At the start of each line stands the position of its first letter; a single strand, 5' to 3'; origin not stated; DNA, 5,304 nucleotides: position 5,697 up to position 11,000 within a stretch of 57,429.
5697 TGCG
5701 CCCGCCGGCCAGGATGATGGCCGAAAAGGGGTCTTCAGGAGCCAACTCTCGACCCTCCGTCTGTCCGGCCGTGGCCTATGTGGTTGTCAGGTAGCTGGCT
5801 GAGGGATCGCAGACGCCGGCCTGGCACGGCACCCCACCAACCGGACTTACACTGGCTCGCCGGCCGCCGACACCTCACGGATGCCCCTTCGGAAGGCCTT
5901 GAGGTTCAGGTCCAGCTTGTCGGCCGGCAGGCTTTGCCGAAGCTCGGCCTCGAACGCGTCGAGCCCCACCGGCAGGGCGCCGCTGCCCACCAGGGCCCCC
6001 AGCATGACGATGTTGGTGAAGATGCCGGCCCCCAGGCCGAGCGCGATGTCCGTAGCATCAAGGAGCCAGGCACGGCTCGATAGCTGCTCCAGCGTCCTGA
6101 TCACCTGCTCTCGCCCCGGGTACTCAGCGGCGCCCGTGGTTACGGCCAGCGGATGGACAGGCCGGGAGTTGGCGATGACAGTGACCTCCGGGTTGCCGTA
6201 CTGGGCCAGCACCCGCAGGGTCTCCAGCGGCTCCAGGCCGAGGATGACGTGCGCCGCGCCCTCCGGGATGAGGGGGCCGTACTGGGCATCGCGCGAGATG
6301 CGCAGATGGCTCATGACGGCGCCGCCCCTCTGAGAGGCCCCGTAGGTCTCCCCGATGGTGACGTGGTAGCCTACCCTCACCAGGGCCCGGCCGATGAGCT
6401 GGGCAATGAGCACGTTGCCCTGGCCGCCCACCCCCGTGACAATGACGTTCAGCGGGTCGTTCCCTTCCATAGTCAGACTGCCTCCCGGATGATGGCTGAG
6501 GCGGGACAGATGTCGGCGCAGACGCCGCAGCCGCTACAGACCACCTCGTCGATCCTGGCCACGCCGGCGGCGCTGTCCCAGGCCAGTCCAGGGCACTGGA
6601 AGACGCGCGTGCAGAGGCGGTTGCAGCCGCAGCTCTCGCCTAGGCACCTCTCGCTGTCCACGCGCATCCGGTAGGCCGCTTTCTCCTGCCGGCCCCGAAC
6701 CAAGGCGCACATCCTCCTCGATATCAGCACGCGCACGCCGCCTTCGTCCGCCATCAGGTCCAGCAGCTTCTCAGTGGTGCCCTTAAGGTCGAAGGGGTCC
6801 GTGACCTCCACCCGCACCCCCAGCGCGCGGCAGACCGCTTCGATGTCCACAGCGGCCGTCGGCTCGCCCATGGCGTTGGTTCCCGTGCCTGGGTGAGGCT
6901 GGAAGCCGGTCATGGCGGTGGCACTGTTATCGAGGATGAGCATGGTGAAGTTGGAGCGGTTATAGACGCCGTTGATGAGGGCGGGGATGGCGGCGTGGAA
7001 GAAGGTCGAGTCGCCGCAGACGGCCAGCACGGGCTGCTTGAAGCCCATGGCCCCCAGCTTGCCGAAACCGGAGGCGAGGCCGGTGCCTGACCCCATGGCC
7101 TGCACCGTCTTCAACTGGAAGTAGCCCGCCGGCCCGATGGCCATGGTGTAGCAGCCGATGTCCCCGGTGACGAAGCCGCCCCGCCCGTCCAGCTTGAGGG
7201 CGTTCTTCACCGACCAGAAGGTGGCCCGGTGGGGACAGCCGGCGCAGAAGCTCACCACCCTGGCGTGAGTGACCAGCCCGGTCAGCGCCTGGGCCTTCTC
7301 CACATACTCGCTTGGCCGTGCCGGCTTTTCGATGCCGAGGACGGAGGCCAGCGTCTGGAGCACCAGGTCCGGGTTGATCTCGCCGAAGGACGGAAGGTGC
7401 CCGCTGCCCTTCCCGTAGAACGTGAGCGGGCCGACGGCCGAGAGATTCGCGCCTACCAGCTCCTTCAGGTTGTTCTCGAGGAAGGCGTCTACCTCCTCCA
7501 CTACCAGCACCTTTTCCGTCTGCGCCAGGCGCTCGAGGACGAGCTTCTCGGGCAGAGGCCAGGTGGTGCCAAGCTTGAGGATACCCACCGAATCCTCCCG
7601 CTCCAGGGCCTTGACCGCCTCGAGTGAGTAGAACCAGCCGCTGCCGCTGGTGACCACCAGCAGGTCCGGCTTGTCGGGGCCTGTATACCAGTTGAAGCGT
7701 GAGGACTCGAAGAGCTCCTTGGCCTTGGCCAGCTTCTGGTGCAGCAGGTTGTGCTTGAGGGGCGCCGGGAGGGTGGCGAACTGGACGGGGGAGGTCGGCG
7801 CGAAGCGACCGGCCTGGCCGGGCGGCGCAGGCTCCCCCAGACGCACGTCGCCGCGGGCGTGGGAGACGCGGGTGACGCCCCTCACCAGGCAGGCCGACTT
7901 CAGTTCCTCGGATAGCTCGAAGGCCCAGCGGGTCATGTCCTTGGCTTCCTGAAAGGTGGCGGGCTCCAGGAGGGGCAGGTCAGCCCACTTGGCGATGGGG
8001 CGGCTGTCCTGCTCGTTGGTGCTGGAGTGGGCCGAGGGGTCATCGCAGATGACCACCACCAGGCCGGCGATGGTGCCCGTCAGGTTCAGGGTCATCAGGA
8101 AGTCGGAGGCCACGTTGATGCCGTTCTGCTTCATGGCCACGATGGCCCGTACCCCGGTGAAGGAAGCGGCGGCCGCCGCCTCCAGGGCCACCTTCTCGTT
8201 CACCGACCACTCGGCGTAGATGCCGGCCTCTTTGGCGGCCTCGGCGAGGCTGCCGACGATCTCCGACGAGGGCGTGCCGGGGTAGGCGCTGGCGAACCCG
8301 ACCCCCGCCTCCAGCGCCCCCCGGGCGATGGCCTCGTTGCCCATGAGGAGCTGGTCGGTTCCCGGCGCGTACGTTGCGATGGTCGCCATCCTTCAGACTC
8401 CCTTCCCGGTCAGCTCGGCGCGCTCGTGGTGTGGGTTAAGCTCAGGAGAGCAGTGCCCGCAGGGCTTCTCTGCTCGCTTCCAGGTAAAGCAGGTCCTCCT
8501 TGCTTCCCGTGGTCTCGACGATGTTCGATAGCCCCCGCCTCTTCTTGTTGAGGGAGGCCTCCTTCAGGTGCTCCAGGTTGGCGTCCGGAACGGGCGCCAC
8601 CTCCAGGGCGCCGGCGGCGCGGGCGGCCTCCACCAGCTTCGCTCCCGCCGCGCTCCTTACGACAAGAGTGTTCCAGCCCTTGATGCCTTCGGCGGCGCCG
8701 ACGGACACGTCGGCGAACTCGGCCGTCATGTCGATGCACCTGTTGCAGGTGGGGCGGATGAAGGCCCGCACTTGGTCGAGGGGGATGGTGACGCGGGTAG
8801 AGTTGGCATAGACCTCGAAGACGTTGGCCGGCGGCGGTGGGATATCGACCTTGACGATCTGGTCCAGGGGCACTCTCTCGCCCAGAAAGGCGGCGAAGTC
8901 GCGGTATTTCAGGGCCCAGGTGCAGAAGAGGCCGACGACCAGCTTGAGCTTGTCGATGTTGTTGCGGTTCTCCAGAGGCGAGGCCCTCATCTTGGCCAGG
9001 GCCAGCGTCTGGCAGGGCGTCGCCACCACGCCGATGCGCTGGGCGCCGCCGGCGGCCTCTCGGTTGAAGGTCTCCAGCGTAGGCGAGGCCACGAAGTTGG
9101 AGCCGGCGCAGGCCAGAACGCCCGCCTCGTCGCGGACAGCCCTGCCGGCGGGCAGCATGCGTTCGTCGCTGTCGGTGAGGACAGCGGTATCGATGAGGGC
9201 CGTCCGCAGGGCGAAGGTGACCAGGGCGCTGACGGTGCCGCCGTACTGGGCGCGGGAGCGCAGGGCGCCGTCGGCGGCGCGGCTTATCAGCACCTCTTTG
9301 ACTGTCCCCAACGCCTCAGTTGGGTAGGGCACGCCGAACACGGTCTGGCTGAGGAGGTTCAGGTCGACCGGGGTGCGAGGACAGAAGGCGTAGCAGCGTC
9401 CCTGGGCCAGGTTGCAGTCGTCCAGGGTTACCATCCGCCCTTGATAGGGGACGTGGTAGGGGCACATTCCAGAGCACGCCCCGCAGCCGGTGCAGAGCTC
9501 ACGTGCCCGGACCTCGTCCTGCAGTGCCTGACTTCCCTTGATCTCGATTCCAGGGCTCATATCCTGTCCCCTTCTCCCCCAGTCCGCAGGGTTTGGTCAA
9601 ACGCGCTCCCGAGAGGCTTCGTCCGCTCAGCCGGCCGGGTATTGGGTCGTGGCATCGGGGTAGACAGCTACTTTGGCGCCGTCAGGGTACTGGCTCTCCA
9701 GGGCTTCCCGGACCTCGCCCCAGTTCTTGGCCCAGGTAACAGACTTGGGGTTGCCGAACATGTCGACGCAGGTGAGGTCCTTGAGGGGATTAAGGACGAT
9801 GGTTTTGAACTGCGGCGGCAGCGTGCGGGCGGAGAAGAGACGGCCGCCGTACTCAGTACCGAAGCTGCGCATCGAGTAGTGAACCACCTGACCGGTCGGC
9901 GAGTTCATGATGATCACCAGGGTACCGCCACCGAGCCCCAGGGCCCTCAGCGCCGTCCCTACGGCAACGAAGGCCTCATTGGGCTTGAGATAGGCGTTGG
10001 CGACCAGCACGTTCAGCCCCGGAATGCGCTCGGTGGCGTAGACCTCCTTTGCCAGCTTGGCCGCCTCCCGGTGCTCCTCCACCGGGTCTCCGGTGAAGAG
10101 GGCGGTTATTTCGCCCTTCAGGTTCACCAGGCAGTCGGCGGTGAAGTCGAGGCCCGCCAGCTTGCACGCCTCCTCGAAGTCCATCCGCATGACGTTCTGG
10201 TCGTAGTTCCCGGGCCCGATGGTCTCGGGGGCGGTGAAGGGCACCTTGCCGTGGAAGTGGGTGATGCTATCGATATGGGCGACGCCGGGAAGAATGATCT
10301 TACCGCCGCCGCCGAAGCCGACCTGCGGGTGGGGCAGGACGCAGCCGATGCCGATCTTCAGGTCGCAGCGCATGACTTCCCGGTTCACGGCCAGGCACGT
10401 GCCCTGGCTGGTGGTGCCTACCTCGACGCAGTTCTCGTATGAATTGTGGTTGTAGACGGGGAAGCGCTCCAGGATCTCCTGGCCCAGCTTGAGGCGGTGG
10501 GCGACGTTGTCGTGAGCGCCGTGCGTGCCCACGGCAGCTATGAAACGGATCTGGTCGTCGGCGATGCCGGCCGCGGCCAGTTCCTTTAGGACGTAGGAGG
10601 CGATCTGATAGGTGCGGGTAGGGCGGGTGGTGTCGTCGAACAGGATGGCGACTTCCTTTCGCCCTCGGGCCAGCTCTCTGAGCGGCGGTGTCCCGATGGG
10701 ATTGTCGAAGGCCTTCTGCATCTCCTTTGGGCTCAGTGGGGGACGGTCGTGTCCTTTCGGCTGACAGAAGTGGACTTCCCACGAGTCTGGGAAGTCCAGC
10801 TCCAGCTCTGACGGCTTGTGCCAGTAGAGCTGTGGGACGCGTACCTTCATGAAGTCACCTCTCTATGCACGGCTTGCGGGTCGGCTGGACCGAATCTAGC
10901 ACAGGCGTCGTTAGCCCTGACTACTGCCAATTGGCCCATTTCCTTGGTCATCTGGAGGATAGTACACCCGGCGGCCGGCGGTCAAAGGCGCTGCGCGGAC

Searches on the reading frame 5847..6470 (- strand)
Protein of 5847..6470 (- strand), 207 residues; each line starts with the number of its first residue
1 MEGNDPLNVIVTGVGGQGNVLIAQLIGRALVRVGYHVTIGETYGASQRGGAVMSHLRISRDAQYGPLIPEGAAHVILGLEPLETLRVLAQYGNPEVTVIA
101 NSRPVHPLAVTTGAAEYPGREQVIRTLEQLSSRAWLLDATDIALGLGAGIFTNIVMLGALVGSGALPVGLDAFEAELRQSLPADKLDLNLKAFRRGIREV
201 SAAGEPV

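Call 51: search_protein_families(library=pfam, proteins=[window:5847-6470:-], max_evalue=0.0001)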
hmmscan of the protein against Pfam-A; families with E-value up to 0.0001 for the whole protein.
window:5847-6470:- (207 aa): 1 family
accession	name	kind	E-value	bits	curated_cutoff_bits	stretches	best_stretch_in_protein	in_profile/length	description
PF01558.24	POR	-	6e-35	121.4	27.4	1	15-197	1-172/173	Pyruvate ferredoxin/flavodoxin oxidoreductase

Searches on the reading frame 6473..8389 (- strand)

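Call 51: search_protein_families(library=pfam, proteins=[window:6473-8389:-], max_evalue=0.0001)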
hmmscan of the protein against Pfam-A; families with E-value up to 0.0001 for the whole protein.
window:6473-8389:- (638 aa): 4 families
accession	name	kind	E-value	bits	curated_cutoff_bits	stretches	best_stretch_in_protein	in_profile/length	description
PF02775.26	TPP_enzyme_C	-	5.3e-19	68.9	21.9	1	410-543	1-141/151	Thiamine pyrophosphate enzyme, C-terminal TPP binding domain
PF01855.24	POR_N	-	3.4e-11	43.7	27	1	24-184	2-167/231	Pyruvate flavodoxin/ferredoxin oxidoreductase, thiamine diP-bdg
PF02780.25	Transketolase_C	-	8.2e-08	32.6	25.9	1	239-300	8-70/124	Transketolase, C-terminal domain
PF17147.9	PFOR_II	-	1.1e-05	26.1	27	1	242-305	2-66/102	Pyruvate:ferredoxin oxidoreductase core domain II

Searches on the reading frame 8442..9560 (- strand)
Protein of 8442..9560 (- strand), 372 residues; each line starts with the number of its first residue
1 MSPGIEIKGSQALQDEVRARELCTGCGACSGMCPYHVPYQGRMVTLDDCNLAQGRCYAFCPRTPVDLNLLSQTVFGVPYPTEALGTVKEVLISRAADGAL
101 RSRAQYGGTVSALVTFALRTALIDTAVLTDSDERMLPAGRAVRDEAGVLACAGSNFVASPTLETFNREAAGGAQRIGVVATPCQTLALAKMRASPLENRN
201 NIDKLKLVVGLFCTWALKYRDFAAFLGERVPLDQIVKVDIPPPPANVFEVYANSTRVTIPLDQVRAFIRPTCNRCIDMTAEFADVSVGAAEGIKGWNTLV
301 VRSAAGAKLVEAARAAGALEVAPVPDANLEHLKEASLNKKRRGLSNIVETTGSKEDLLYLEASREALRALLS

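Call 51: search_protein_families(library=pfam, proteins=[window:8442-9560:-], max_evalue=0.0001)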
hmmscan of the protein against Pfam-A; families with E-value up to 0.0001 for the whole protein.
window:8442-9560:- (372 aa): 2 families
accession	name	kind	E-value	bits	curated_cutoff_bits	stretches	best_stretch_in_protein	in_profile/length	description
PF04432.18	FrhB_FdhB_C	-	2.1e-34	119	23.3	1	174-325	2-148/150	Coenzyme F420 hydrogenase/dehydrogenase, beta subunit C terminus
PF04422.18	FrhB_FdhB_N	-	2e-12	47.5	22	1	93-163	4-75/78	Coenzyme F420 hydrogenase/dehydrogenase, beta subunit N-term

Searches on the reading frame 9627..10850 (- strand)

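Call 51: search_protein_families(library=pfam, proteins=[window:9627-10850:-], max_evalue=0.0001)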
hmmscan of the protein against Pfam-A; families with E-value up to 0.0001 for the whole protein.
window:9627-10850:- (407 aa): 1 family
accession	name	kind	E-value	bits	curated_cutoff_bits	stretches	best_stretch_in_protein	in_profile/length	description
PF09861.14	Lar_N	-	1.6e-53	181.4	23.3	1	15-202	5-194/204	Lactate racemase N-terminal domain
